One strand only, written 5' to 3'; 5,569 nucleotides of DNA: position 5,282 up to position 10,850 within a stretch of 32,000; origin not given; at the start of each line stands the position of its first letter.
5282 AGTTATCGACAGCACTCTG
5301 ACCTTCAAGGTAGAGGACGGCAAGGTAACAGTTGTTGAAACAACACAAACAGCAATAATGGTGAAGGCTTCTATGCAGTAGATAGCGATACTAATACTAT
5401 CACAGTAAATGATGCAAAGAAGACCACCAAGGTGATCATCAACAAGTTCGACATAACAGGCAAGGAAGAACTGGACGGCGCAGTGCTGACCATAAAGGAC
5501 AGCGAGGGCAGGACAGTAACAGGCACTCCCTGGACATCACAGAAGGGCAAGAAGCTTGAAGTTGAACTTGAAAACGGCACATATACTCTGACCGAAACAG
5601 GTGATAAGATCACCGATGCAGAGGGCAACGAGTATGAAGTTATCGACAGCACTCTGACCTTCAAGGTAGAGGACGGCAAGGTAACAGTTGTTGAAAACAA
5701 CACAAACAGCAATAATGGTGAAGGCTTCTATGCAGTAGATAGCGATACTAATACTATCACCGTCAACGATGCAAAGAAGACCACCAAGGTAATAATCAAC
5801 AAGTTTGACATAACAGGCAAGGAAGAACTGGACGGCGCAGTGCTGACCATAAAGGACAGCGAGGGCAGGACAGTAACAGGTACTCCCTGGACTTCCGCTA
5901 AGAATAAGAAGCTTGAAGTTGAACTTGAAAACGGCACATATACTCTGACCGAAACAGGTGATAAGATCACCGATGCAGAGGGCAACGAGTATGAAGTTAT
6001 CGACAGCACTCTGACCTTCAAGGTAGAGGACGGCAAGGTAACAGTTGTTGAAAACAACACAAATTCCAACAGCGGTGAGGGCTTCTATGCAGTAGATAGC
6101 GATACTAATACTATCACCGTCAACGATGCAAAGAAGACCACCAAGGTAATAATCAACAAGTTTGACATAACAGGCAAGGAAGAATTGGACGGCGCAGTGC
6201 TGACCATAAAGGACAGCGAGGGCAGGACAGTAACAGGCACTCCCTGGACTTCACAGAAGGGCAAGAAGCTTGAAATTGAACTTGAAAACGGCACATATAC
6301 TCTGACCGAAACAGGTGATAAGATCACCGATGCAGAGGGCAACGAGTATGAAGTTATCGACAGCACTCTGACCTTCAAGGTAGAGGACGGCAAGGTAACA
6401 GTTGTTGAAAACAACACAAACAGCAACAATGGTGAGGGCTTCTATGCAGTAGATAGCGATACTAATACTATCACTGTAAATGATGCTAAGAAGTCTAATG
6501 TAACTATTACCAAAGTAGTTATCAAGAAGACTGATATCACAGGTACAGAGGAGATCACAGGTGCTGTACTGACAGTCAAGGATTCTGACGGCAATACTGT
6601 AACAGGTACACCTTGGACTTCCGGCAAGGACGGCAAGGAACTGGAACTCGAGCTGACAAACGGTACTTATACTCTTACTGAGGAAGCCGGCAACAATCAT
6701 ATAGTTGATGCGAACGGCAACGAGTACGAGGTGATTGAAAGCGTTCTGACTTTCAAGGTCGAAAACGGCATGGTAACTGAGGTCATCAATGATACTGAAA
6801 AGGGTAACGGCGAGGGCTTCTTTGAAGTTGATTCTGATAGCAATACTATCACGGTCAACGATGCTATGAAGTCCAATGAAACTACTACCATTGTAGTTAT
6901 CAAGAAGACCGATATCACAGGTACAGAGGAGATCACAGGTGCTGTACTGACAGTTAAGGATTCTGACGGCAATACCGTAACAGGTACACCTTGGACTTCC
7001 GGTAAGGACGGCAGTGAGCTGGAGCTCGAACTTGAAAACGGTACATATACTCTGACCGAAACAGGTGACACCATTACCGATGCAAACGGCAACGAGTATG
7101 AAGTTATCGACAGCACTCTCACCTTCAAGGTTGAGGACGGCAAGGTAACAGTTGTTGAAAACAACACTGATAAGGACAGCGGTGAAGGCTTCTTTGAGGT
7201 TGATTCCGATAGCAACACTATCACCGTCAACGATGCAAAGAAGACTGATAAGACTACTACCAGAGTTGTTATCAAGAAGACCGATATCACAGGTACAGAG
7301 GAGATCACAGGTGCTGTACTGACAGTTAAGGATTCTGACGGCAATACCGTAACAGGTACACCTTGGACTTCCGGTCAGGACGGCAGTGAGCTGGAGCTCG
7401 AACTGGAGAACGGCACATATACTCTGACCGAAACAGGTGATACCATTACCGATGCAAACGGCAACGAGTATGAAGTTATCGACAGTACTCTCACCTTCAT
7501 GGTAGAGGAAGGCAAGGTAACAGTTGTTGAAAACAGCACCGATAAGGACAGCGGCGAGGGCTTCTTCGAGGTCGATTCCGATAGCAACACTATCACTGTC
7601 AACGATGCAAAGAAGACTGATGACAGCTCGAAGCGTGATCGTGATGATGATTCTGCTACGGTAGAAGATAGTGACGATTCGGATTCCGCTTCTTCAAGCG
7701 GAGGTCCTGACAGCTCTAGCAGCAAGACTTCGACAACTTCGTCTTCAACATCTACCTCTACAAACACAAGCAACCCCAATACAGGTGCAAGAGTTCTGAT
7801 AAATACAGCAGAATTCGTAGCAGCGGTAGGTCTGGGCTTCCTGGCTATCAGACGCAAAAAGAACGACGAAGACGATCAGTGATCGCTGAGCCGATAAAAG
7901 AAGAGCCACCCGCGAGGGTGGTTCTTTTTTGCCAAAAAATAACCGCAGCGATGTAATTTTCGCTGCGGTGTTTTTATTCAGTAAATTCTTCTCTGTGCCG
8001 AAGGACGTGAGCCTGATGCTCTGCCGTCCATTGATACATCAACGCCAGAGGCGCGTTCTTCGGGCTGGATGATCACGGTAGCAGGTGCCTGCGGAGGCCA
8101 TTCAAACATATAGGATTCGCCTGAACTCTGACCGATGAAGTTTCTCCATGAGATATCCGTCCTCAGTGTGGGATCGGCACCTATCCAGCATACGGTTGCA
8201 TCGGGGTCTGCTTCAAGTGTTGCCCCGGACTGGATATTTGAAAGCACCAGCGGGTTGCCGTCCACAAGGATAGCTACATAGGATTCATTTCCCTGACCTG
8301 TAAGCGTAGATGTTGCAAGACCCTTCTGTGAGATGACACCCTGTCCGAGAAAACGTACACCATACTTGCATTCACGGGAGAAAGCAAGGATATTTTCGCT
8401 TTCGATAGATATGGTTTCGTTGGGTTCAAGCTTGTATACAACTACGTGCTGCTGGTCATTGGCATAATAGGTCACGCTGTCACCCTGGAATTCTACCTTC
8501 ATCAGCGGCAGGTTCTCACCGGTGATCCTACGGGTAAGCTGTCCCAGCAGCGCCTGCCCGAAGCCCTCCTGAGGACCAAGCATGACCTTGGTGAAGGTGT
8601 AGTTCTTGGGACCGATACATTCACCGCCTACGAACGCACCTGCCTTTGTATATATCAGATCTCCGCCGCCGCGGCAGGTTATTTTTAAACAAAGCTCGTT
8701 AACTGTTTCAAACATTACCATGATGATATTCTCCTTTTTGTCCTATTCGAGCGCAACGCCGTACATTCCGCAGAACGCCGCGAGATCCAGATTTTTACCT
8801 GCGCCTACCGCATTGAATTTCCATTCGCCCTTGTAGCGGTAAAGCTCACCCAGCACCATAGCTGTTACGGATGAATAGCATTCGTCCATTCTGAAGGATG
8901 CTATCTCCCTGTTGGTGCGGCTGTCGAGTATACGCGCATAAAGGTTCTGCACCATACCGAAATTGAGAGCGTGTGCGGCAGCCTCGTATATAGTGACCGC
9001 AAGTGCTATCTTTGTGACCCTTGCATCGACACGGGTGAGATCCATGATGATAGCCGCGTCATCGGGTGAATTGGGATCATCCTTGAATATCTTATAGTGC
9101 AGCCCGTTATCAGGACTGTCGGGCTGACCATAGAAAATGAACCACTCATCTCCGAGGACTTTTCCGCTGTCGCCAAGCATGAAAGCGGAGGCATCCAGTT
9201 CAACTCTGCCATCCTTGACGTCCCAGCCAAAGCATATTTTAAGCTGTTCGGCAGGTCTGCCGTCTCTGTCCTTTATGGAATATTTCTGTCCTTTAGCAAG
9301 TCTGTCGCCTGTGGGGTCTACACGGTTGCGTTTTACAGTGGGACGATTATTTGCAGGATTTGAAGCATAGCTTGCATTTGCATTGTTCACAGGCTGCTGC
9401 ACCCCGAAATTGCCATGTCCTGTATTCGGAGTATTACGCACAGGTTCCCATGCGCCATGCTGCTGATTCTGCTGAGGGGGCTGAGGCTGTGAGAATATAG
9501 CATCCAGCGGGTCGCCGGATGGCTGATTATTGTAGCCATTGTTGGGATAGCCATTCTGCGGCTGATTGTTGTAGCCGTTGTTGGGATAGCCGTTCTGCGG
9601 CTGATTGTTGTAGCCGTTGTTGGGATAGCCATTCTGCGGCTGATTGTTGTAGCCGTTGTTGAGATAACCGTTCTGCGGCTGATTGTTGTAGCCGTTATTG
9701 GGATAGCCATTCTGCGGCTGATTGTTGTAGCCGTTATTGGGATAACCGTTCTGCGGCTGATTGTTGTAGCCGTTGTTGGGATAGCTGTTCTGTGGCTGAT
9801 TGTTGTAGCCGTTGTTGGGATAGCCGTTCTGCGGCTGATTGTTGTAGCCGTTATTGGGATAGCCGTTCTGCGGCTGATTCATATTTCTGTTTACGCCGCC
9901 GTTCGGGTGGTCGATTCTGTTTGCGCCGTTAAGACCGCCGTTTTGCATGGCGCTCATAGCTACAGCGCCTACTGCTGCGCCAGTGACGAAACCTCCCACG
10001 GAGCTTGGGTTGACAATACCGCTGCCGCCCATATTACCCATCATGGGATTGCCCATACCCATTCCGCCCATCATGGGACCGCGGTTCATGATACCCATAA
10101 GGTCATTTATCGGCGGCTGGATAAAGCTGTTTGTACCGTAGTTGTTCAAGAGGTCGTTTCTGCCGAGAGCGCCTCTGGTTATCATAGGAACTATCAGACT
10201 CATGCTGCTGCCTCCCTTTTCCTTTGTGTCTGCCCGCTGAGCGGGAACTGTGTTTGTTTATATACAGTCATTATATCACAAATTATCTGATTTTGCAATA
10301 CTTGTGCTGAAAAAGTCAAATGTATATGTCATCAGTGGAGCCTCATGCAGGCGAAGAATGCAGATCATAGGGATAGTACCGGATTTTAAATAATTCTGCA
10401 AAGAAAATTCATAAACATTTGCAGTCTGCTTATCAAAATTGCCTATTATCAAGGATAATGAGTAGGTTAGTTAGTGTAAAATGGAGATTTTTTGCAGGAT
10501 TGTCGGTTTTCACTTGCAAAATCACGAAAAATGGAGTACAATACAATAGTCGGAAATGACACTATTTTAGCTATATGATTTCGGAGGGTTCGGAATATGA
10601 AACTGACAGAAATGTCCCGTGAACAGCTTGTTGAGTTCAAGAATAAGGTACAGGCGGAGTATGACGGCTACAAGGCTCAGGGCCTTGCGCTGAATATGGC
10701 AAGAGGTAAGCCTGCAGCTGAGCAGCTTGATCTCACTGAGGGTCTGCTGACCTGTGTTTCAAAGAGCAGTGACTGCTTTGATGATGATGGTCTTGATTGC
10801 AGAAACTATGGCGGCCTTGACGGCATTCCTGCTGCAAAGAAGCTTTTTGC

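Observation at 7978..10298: TerD-domain protein fused to a Sup35-like Q/N/Y/G oligopeptide-repeat region, in a two-gene operon with AIM24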

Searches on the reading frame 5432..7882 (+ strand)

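Call 4: search_protein_families(library=pfam, proteins=[window:5432-7882:+], max_evalue=0.01)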
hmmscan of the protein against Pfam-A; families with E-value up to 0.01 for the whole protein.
window:5432-7882:+ (816 aa): 13 families
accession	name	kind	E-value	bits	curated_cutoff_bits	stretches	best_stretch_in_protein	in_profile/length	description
PF17802.7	SpaA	-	2.6e-43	146.5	23.1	6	488-576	3-86/91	Prealbumin-like fold domain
PF20250.3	FapA_N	-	1e-08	35.2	27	0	262-301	129-167/178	Flagellar Assembly Protein A N-terminal region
PF08869.16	XisI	-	1.7e-07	32.1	25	0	536-587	38-83/110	XisI protein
PF09211.15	DUF1958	-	1.4e-06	28.8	24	0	72-86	30-44/63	Domain of unknown function (DUF1958)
PF24315.1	DUF7489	-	3.2e-06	27.3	27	0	37-68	32-63/65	Domain of unknown function (DUF7489)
PF08909.16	DUF1854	-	3.3e-05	24.2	26.8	0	531-561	86-116/130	Domain of unknown function (DUF1854)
PF05048.19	NosD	-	0.00013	21.9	23.6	0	139-237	30-128/212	Periplasmic copper-binding protein (NosD)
PF18337.7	Tudor_RapA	-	0.00024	21.7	26.4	0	56-72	3-19/62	RapA N-terminal Tudor like domain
PF11033.13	ComJ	-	0.00031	20.9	25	0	154-174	82-102/122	Competence protein J (ComJ)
PF00717.28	Peptidase_S24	-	0.00098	19.3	23.3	0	312-354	44-84/116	Peptidase S24-like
PF25187.1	Acb3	-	0.0013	19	27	0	144-202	108-166/245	CBASS inhibitor Acb3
PF14900.11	DUF4493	-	0.0044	17.3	27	0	357-451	9-101/226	Domain of unknown function (DUF4493)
PF18565.7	Glyco_hydro2_C5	-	0.0088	16.3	32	0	547-582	23-59/103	Glycoside hydrolase family 2 C-terminal domain 5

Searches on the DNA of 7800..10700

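Call 69: search_rna_families(source=window, start=7800, end=10700, threshold=evalue, max_evalue=1)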
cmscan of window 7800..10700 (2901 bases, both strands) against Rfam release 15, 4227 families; matches with E-value up to 1: 1.
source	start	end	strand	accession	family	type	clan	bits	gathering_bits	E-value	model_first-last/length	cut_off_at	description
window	7894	7971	-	RF02064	STnc370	Gene; sRNA;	-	28.2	54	0.59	1-71/71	no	Enterobacterial sRNA STnc370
